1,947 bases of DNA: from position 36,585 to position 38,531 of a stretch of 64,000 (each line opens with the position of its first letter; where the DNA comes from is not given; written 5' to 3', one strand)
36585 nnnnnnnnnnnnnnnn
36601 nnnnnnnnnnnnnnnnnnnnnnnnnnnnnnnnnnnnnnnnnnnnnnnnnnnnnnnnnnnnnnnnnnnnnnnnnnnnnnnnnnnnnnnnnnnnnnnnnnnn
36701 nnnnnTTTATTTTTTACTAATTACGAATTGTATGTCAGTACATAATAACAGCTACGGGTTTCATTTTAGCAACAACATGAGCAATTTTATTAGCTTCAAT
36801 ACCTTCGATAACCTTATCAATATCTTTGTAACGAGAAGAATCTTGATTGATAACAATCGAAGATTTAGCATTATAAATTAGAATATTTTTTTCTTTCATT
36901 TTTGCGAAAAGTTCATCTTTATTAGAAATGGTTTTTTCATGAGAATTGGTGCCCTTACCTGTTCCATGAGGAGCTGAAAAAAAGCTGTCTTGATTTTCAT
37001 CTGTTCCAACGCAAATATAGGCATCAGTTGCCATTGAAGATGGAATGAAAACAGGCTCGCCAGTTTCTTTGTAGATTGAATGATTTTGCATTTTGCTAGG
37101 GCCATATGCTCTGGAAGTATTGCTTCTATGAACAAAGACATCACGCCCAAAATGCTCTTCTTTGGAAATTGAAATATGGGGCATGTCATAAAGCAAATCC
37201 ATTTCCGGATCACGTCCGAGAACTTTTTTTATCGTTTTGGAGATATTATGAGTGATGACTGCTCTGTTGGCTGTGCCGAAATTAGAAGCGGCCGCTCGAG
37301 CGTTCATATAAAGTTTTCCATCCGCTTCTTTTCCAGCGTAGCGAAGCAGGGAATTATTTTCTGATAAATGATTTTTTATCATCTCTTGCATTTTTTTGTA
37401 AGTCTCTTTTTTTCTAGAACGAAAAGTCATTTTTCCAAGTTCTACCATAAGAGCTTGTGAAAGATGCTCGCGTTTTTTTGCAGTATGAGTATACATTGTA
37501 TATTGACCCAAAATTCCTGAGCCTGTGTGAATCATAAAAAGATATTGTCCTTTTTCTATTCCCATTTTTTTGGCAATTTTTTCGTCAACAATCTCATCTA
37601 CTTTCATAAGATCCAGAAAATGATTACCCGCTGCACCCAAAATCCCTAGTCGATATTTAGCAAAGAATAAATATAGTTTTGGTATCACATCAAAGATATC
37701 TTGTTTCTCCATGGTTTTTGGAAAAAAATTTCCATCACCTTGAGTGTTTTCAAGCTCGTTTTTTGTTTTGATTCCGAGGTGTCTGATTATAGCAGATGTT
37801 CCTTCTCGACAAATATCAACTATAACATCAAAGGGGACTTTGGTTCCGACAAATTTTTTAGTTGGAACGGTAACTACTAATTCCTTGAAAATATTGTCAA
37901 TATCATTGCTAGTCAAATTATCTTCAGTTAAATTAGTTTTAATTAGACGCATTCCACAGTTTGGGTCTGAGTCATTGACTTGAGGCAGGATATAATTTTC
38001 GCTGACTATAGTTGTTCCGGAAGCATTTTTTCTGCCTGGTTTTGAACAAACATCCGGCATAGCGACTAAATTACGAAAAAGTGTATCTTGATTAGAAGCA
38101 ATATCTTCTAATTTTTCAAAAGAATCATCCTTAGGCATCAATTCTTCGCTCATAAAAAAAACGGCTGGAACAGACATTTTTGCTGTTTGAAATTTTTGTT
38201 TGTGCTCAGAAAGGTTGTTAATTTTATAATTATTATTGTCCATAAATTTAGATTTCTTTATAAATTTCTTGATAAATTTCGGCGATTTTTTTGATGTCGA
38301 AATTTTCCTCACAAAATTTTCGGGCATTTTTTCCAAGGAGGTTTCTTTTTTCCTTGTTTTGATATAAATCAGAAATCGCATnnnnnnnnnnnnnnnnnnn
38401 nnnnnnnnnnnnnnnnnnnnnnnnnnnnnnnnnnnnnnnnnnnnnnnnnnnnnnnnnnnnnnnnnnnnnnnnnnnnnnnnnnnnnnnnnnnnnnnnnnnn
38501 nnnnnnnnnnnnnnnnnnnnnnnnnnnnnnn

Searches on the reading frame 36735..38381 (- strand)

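Call 11: search_protein_families(library=pfam, proteins=[window:36735-38381:-], max_evalue=0.001)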
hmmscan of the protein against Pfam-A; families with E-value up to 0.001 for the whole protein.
window:36735-38381:- (548 aa): 1 family
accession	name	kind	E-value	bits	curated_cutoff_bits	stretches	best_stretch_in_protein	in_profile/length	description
PF01139.22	RtcB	-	1.7e-72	245.4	27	1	100-546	10-424/426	tRNA-splicing ligase RtcB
